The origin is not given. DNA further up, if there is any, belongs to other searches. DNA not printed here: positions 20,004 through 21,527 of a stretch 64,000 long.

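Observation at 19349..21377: Stand-alone HgdB-like dehydratase component with its own activase ATPase: a double-cubane-cluster-protein-like pair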

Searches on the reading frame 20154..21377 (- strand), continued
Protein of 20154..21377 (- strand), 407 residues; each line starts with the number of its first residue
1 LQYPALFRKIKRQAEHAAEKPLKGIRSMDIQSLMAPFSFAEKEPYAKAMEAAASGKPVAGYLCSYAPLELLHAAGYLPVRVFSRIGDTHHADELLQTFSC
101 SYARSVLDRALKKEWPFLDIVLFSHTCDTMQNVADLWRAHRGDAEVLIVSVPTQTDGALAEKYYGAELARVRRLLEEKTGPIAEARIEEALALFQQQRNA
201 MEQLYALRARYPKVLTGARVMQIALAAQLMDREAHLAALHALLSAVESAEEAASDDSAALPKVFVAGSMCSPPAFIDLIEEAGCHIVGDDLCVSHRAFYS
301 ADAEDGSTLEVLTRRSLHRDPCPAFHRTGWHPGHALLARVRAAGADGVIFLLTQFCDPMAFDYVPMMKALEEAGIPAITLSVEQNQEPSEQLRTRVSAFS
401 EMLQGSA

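Call 35: find_homologous_proteins(query=L139:9765-10991:+, max_evalue=1e-30)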
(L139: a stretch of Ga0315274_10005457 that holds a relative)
Query L139:9765-10991:+ (409 aa): 5250 proteins with E <= 1e-30 among 8000 candidates; the best 120 are listed.
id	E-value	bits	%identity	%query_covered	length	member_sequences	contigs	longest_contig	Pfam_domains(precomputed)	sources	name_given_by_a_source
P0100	5.8e-276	933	99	100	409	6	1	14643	PF06050.20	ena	-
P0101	1.0e-191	656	76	89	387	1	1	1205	PF06050.20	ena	-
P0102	2.4e-154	532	58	98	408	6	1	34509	PF06050.20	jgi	-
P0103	8.0e-149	514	56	96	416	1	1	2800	PF06050.20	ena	-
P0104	1.7e-148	513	57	95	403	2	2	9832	PF06050.20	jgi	jgi:bcr-type benzoyl-CoA reductase subunit B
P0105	5.2e-147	508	55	96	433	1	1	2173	PF06050.20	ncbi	-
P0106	1.9e-146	506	55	96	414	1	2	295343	PF06050.20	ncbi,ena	-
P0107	2.1e-146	506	54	96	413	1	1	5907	PF06050.20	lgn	-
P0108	2.3e-146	506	53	98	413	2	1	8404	PF06050.20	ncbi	ncbi:MAG: 2-hydroxyacyl-CoA dehydratase family protein [Thermodesulfobacteriota bacterium]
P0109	3.1e-146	506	55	96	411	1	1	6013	PF06050.20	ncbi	-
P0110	3.8e-146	505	55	96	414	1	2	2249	PF06050.20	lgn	-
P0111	3.8e-146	505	55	96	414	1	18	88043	PF06050.20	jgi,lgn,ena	jgi:bcr-type benzoyl-CoA reductase subunit B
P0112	5.3e-146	505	55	96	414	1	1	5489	PF06050.20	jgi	jgi:bcr-type benzoyl-CoA reductase subunit B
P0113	6.2e-146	505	55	96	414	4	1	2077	PF06050.20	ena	-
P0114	7.3e-146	505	55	96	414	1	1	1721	PF06050.20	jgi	-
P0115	1.1e-145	504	55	96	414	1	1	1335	PF06050.20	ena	-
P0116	1.2e-145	504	54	96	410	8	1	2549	PF06050.20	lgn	-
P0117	1.6e-145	503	55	96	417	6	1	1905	PF06050.20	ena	-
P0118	1.9e-145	503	53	98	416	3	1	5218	PF06050.20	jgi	jgi:benzoyl-CoA reductase/2-hydroxyglutaryl-CoA dehydratase subunit BcrC/BadD/HgdB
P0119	2.2e-145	503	55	96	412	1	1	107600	PF06050.20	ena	-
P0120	2.9e-145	503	53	98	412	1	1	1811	PF06050.20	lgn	-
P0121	6.8e-145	501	54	98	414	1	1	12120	PF06050.20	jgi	jgi:bcr-type benzoyl-CoA reductase subunit B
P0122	8.1e-145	501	54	96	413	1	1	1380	PF06050.20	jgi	jgi:benzoyl-CoA reductase/2-hydroxyglutaryl-CoA dehydratase subunit BcrC/BadD/HgdB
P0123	9.0e-145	501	54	96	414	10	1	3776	PF06050.20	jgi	jgi:bcr-type benzoyl-CoA reductase subunit B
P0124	9.6e-145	501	54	96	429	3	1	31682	PF06050.20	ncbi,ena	-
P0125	1.6e-144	500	55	96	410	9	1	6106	PF06050.20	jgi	jgi:benzoyl-CoA reductase/2-hydroxyglutaryl-CoA dehydratase subunit BcrC/BadD/HgdB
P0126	2.4e-144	500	53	96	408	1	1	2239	PF06050.20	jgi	-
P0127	3.4e-144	499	54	96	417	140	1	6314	PF06050.20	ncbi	-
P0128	3.5e-144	499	53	96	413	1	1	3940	PF06050.20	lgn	-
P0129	3.5e-144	499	53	96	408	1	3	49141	PF06050.20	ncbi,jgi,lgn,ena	-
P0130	5.0e-144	499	55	96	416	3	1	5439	PF06050.20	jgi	jgi:bcr-type benzoyl-CoA reductase subunit B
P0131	5.9e-144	498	52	98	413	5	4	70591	PF06050.20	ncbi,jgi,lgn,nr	ncbi:MAG: 2-hydroxyacyl-CoA dehydratase [Deltaproteobacteria bacterium]|nr:2-hydroxyacyl-CoA dehydra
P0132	6.6e-144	498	53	96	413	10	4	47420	PF06050.20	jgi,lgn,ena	-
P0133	6.7e-144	498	53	96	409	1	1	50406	PF06050.20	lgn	-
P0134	7.3e-144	498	51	98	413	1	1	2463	PF06050.20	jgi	jgi:benzoyl-CoA reductase/2-hydroxyglutaryl-CoA dehydratase subunit BcrC/BadD/HgdB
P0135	7.6e-144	498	53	96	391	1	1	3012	PF06050.20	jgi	-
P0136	7.8e-144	498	54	99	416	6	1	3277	PF06050.20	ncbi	-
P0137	8.6e-144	498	54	97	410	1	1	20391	PF06050.20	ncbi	ncbi:MAG: 2-hydroxyacyl-CoA dehydratase subunit D [Syntrophales bacterium]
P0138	8.7e-144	498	53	98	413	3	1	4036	PF06050.20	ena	-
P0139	9.8e-144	498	53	99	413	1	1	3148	PF06050.20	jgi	-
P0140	1.1e-143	497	54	98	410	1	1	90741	PF06050.20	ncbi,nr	ncbi:MAG: 2-hydroxyacyl-CoA dehydratase [Syntrophobacterales bacterium]|nr:2-hydroxyacyl-CoA dehydra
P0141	1.1e-143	497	54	98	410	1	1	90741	PF06050.20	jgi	-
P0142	1.4e-143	497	52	98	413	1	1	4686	PF06050.20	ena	-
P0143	2.0e-143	497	53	98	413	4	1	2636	PF06050.20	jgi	jgi:benzoyl-CoA reductase/2-hydroxyglutaryl-CoA dehydratase subunit BcrC/BadD/HgdB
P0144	2.8e-143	496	55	95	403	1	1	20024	PF06050.20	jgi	jgi:bcr-type benzoyl-CoA reductase subunit B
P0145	3.3e-143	496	53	96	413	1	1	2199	PF06050.20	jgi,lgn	-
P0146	4.0e-143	496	54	98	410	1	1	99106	PF06050.20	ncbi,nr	ncbi:MAG: 2-hydroxyacyl-CoA dehydratase [Syntrophales bacterium]|nr:2-hydroxyacyl-CoA dehydratase [S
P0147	4.0e-143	496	54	98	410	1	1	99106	PF06050.20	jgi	jgi:bcr-type benzoyl-CoA reductase subunit B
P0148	4.4e-143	495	54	98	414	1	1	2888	PF06050.20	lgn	-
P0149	4.7e-143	495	52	98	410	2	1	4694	PF06050.20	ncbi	-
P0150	6.5e-143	495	53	96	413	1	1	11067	PF06050.20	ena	-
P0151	7.0e-143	495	55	95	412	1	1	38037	PF06050.20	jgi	-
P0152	7.3e-143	495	54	98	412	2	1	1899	PF06050.20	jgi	jgi:benzoyl-CoA reductase/2-hydroxyglutaryl-CoA dehydratase subunit BcrC/BadD/HgdB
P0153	7.4e-143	495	55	96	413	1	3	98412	PF06050.20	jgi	jgi:bcr-type benzoyl-CoA reductase subunit B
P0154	7.7e-143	495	55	97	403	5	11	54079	PF06050.20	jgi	jgi:bcr-type benzoyl-CoA reductase subunit B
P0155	8.5e-143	494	53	96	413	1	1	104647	PF06050.20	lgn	-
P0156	8.5e-143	494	54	98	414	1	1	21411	PF06050.20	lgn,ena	-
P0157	9.4e-143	494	52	98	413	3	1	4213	PF06050.20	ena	-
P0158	9.8e-143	494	54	97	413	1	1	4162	PF06050.20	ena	-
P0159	1.0e-142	494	55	96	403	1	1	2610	PF06050.20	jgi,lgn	-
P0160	1.0e-142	494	54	96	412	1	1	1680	PF06050.20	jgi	jgi:benzoyl-CoA reductase/2-hydroxyglutaryl-CoA dehydratase subunit BcrC/BadD/HgdB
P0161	1.7e-142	493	53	96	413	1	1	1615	PF06050.20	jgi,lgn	jgi:bcr-type benzoyl-CoA reductase subunit B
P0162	1.7e-142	493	53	96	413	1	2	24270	PF06050.20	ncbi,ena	-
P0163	1.7e-142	493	53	96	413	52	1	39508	PF06050.20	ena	-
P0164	1.7e-142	493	53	96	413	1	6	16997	PF06050.20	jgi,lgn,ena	jgi:bcr-type benzoyl-CoA reductase subunit B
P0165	1.8e-142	493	53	96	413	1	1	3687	PF06050.20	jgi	jgi:bcr-type benzoyl-CoA reductase subunit B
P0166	1.8e-142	493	53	96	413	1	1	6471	PF06050.20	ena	-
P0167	1.9e-142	493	54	97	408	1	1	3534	PF06050.20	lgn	-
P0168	1.9e-142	493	54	95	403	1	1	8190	PF06050.20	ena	-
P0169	2.0e-142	493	53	98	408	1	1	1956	PF06050.20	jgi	jgi:bcr-type benzoyl-CoA reductase subunit B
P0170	2.2e-142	493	51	98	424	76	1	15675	PF06050.20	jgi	jgi:benzoyl-CoA reductase/2-hydroxyglutaryl-CoA dehydratase subunit BcrC/BadD/HgdB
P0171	2.4e-142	493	53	96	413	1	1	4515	PF06050.20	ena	-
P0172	2.5e-142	493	53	97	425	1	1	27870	PF06050.20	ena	-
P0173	2.6e-142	493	53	96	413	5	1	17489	PF06050.20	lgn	-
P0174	2.7e-142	493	54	95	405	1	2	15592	PF06050.20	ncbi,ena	-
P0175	3.1e-142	493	54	97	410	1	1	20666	PF06050.20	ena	-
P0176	3.1e-142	493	54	97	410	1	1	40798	PF06050.20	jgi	-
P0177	3.3e-142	493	52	98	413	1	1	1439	PF06050.20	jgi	jgi:bcr-type benzoyl-CoA reductase subunit B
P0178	4.1e-142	492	54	98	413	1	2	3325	PF06050.20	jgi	-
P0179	4.2e-142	492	55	94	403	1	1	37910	PF06050.20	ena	-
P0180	4.4e-142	492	53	96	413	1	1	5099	PF06050.20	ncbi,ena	-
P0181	4.7e-142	492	54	98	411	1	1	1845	PF06050.20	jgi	jgi:bcr-type benzoyl-CoA reductase subunit B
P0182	4.7e-142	492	53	97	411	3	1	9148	PF06050.20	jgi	-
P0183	5.0e-142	492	54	97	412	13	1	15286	PF06050.20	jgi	jgi:benzoyl-CoA reductase/2-hydroxyglutaryl-CoA dehydratase subunit BcrC/BadD/HgdB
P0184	5.5e-142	492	52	98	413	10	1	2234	PF06050.20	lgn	-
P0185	5.9e-142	492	51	98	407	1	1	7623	PF06050.20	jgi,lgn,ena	jgi:benzoyl-CoA reductase/2-hydroxyglutaryl-CoA dehydratase subunit BcrC/BadD/HgdB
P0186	6.1e-142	492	53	96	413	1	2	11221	PF06050.20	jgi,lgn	jgi:bcr-type benzoyl-CoA reductase subunit B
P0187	6.2e-142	492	52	98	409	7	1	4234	PF06050.20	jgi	jgi:bcr-type benzoyl-CoA reductase subunit B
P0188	6.3e-142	492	52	98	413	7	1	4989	PF06050.20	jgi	jgi:benzoyl-CoA reductase/2-hydroxyglutaryl-CoA dehydratase subunit BcrC/BadD/HgdB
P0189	6.9e-142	491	54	97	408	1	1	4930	PF06050.20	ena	-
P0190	7.4e-142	491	55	98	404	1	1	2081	PF06050.20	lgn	-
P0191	9.2e-142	491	54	98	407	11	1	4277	PF06050.20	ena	-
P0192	9.2e-142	491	54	97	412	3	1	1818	PF06050.20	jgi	jgi:benzoyl-CoA reductase/2-hydroxyglutaryl-CoA dehydratase subunit BcrC/BadD/HgdB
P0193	1.0e-141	491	52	98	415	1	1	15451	PF06050.20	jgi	-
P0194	1.1e-141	491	54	96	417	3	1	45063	PF06050.20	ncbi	-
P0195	1.1e-141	491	52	98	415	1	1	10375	PF06050.20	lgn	-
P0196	1.1e-141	491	52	98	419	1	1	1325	PF06050.20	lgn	-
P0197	1.2e-141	491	53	95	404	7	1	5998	PF06050.20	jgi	jgi:bcr-type benzoyl-CoA reductase subunit B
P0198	1.3e-141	491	54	97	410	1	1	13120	PF06050.20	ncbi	ncbi:MAG: 2-hydroxyacyl-CoA dehydratase subunit D [Syntrophales bacterium]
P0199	1.4e-141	490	53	97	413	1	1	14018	PF06050.20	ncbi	-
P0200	1.6e-141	490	53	96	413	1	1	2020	PF06050.20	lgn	-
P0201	1.6e-141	490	53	96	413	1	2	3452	PF06050.20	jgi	jgi:bcr-type benzoyl-CoA reductase subunit B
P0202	1.6e-141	490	54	95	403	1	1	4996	PF06050.20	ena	-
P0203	1.7e-141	490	55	97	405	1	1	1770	PF06050.20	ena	-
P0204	1.8e-141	490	54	97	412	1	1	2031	PF06050.20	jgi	jgi:benzoyl-CoA reductase/2-hydroxyglutaryl-CoA dehydratase subunit BcrC/BadD/HgdB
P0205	1.8e-141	490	54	96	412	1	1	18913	PF06050.20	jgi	jgi:benzoyl-CoA reductase/2-hydroxyglutaryl-CoA dehydratase subunit BcrC/BadD/HgdB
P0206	2.1e-141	490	53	99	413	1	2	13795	PF06050.20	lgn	-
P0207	2.4e-141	490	52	98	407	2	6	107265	PF06050.20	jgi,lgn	jgi:benzoyl-CoA reductase/2-hydroxyglutaryl-CoA dehydratase subunit BcrC/BadD/HgdB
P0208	2.4e-141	490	53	98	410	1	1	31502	PF06050.20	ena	-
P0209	2.5e-141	490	53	96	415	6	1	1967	PF06050.20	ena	-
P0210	2.9e-141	489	54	97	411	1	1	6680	PF06050.20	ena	-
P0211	3.1e-141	489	55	93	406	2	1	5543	PF06050.20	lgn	-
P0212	3.2e-141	489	52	96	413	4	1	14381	PF06050.20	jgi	-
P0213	3.3e-141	489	55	95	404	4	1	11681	PF06050.20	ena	-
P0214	3.3e-141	489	51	98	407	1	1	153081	PF06050.20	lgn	-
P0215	3.3e-141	489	54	97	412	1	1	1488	PF06050.20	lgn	-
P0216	3.3e-141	489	53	98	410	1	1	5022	PF06050.20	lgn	-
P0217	3.3e-141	489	53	98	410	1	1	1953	PF06050.20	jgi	-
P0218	3.4e-141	489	54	97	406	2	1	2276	PF06050.20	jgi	jgi:benzoyl-CoA reductase/2-hydroxyglutaryl-CoA dehydratase subunit BcrC/BadD/HgdB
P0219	3.5e-141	489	54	97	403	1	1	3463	PF06050.20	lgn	-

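Call 37: search_protein_families(library=ncbifam, proteins=[L011:12097-13320:+, L139:9765-10991:+, L011:11089-11874:+, L048:11091-12356:+])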
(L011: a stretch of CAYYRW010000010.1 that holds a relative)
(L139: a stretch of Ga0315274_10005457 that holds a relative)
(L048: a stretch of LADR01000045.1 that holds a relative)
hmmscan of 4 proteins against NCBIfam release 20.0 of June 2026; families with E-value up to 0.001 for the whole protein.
L011:12097-13320:+ (408 aa): 6 families
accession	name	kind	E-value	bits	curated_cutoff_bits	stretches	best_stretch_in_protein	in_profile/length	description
NF052455.1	HyiscapDhHadB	equivalog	3.5e-83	279.5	750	1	11-407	5-398/398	(R)-2-hydroxyisocaproyl-CoA dehydratase subunit alpha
TIGR02260.1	benz_CoA_red_B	equivalog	2.2e-44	151.8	486.55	1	12-401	9-411/413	benzoyl-CoA reductase subunit B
TIGR03191.1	benz_CoA_bzdO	equivalog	9e-40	137.2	448.6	2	9-274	7-274/430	benzoyl-CoA reductase, bzd-type, subunit O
NF040772.1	double_cubane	equivalog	1.5e-24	86.7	350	1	42-403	30-372/372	double-cubane-cluster-containing anaerobic reductase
NF052456.1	HyiscapDhHadC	equivalog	1.8e-08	33.7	700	1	117-403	95-372/372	(R)-2-hydroxyisocaproyl-CoA dehydratase subunit beta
TIGR03190.1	benz_CoA_bzdN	equivalog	7.5e-05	21.7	453.8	1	323-404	292-372/377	benzoyl-CoA reductase, bzd-type, subunit N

L139:9765-10991:+ (409 aa): 7 families
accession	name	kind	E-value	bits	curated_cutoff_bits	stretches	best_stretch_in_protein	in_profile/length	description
NF052455.1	HyiscapDhHadB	equivalog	2.4e-96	322.8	750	1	7-401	4-398/398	(R)-2-hydroxyisocaproyl-CoA dehydratase subunit alpha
TIGR02260.1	benz_CoA_red_B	equivalog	1.8e-65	221.2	486.55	1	23-395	23-411/413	benzoyl-CoA reductase subunit B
TIGR03191.1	benz_CoA_bzdO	equivalog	3.4e-43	148.4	448.6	2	9-290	13-294/430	benzoyl-CoA reductase, bzd-type, subunit O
NF040772.1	double_cubane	equivalog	9.2e-31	107.2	350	1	69-397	51-372/372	double-cubane-cluster-containing anaerobic reductase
TIGR03190.1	benz_CoA_bzdN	equivalog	1.2e-09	37.4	453.8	1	299-400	274-374/377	benzoyl-CoA reductase, bzd-type, subunit N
NF052456.1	HyiscapDhHadC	equivalog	9.7e-06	24.7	700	0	322-397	301-372/372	(R)-2-hydroxyisocaproyl-CoA dehydratase subunit beta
TIGR02263.1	benz_CoA_red_C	equivalog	9e-05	21.6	421.15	1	144-349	129-336/380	benzoyl-CoA reductase subunit C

L011:11089-11874:+ (262 aa): 5 families
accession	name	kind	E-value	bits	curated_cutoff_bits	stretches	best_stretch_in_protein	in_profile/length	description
TIGR00241.1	CoA_E_activ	domain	4.7e-76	255.6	125.4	1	9-256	3-247/248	acyl-CoA dehydratase activase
TIGR03192.1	benz_CoA_bzdQ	equivalog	6e-63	213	380.2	1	9-259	35-287/293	benzoyl-CoA reductase, bzd-type, subunit Q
TIGR02259.1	benz_CoA_red_A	equivalog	3.7e-49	167.6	578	2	56-258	222-432/432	benzoyl-CoA reductase subunit A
TIGR03286.1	methan_mark_15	hypoth_equivalog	2.1e-39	135.7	455.75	1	9-259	147-402/404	methanogenesis marker 15 protein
TIGR02261.1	benz_CoA_red_D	equivalog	6.5e-35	120.6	312.85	1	9-257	4-261/262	benzoyl-CoA reductase subunit D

L048:11091-12356:+ (422 aa): 6 families
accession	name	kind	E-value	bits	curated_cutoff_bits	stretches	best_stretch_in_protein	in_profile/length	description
NF052455.1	HyiscapDhHadB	equivalog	1.5e-83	280.7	750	1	26-421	1-394/398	(R)-2-hydroxyisocaproyl-CoA dehydratase subunit alpha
TIGR02260.1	benz_CoA_red_B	equivalog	1.1e-50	172.6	486.55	1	32-420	10-412/413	benzoyl-CoA reductase subunit B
TIGR03191.1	benz_CoA_bzdO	equivalog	9.3e-43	147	448.6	2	31-294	13-276/430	benzoyl-CoA reductase, bzd-type, subunit O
NF040772.1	double_cubane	equivalog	2.1e-23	83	350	1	104-421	62-372/372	double-cubane-cluster-containing anaerobic reductase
NF052456.1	HyiscapDhHadC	equivalog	5.5e-07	28.8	700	1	348-421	303-372/372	(R)-2-hydroxyisocaproyl-CoA dehydratase subunit beta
TIGR03190.1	benz_CoA_bzdN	equivalog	0.00015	20.7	453.8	1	348-421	303-371/377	benzoyl-CoA reductase, bzd-type, subunit N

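Call 44: predict_structure(alignment_id=A1)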
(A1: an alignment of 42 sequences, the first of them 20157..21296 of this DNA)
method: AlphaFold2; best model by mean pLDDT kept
length: 380 residues; sequences in the alignment: 42
mean_pLDDT: 92.9   pTM: 0.92
mean pLDDT of the five models: 92.9, 92.8, 92.8, 92.1, 92.1
residues with pLDDT >= 90: 321; 70-90: 46; 50-70: 13; < 50: 0
segments of 3 or more residues with pLDDT < 50: none
pLDDT, mean of each block of 10 residues (from residue 1): 94 96 98 95 98 95 93 94 96 90 92 91 93 97 98 97 96 95 90 97 98 97 64 91 92 95 94 80 93 89 95 96 90 85 98 94 96 91
secondary structure, 60 per line:
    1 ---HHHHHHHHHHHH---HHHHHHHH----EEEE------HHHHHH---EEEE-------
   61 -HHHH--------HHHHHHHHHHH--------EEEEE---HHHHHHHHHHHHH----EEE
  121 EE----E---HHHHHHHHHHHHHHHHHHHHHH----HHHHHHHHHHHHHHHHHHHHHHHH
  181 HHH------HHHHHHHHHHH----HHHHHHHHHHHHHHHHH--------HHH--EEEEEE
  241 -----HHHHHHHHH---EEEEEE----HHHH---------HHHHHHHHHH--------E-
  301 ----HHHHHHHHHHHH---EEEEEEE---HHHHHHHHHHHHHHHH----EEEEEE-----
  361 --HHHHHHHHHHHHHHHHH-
elements in order: H4-15 H19-26 E31-34 H41-46 E50-53 H62-65 H74-84 E93-97 H101-113 E118-122 H131-152 H157-183 H190-200 H205-221 E235-240 H246-254 E258-263 H268-271 H281-290 H305-316 E320-326 H330-345 E350-355 H363-379

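Call 46: find_encoding_contigs(protein=P0001, flank=3000, max_places=3)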
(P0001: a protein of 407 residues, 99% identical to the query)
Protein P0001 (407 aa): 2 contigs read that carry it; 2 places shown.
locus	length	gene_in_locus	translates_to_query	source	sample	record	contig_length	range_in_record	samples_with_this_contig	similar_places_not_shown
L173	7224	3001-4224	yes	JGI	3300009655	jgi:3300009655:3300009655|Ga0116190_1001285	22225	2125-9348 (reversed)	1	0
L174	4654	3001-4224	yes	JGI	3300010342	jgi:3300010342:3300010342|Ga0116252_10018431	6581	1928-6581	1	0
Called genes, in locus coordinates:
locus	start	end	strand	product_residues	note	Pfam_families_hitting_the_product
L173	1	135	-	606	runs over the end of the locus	PF02776:TPP_enzyme_N, PF00205:TPP_enzyme_M, PF02775:TPP_enzyme_C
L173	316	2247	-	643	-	PF17092:PCB_OB (faint), PF23459:S1_RRP5 (faint), PF24685:OB_RRP5_4th (faint), PF00575:S1, PF13509:S1_2 (faint), PF00575:S1, PF21710:Spt6_S1 (weak)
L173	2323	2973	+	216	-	PF02659:Mntp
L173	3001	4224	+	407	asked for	PF06050:HGD-D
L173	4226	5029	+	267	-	PF01869:BcrAD_BadFG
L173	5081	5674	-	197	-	PF00578:AhpC-TSA, PF08534:Redoxin, PF10417:1-cysPrx_C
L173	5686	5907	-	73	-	-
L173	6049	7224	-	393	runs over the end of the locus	PF03793:PASTA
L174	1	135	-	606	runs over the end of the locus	PF02776:TPP_enzyme_N, PF00205:TPP_enzyme_M, PF02775:TPP_enzyme_C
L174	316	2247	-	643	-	PF17092:PCB_OB (faint), PF23459:S1_RRP5 (faint), PF24685:OB_RRP5_4th (faint), PF00575:S1, PF13509:S1_2 (faint), PF00575:S1, PF21710:Spt6_S1 (weak)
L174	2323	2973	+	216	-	PF02659:Mntp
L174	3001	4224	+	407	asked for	PF06050:HGD-D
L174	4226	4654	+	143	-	?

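Call 47: fold_search(model_id=the predicted structure, library=pdb)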
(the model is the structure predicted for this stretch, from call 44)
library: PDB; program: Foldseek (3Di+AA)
matches with E <= 10: 815; with E <= 0.001: 21
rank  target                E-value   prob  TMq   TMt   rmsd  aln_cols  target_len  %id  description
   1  3o3m_D                6.1e-27  1.00  0.93  0.94   1.9       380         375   25  (R)-2-Hydroxyisocaproyl-CoA Dehydratase (released 2011-03-16)
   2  3o3m_B                1.8e-26  1.00  0.92  0.94   1.9       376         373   25  (R)-2-Hydroxyisocaproyl-CoA Dehydratase (released 2011-03-16)
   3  3o3n_B                5.4e-26  1.00  0.92  0.94   2.0       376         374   26  (R)-2-hydroxyisocaproyl-CoA dehydratase in complex with its substrate (R)-2-hydroxyisocaproyl-CoA (released 2011-03-16)
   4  8s02_B                6.5e-25  1.00  0.91  0.92   2.2       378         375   27  BzdNO-benzoyl-CoA complex (released 2025-03-05)
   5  7yzm_A                6.2e-22  1.00  0.86  0.78   2.8       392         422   24  MgADPNP-bound DCCP:DCCP-R complex (released 2022-12-28)
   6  6eno                  1.2e-21  1.00  0.86  0.78   2.8       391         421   24  Double cubane cluster oxidoreductase (released 2018-03-14)
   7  7yyl_D                1.9e-21  1.00  0.86  0.78   2.9       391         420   24  nucleotide-free DCCP:DCCP-R complex (released 2022-12-28)
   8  7yyl_B                3.5e-21  1.00  0.86  0.79   3.0       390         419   24  nucleotide-free DCCP:DCCP-R complex (released 2022-12-28)
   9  7yyl_A                6.3e-21  1.00  0.87  0.79   2.7       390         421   23  nucleotide-free DCCP:DCCP-R complex (released 2022-12-28)
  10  9g87_B                1.1e-19  1.00  0.85  0.83   2.3       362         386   26  3-methylbenzoyl-CoA reductase from Thauera chlorobenzoica (subunits MbdON ) (released 2026-02-04)
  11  9gai_B                2.3e-19  1.00  0.84  0.83   2.3       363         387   26  3-methylbenzoyl-CoA reductase from Thauera chlorobenzoica (MbdONPQ) (released 2026-02-18)
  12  3o3m_C                1.5e-11  1.00  0.76  0.72   4.5       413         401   14  (R)-2-Hydroxyisocaproyl-CoA Dehydratase (released 2011-03-16)
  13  3o3m_A                2.5e-11  1.00  0.76  0.73   4.4       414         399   14  (R)-2-Hydroxyisocaproyl-CoA Dehydratase (released 2011-03-16)
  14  8s02_A                6.1e-11  1.00  0.75  0.66   4.6       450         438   13  BzdNO-benzoyl-CoA complex (released 2025-03-05)
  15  8s02_C                8.6e-11  1.00  0.75  0.67   4.5       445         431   13  BzdNO-benzoyl-CoA complex (released 2025-03-05)
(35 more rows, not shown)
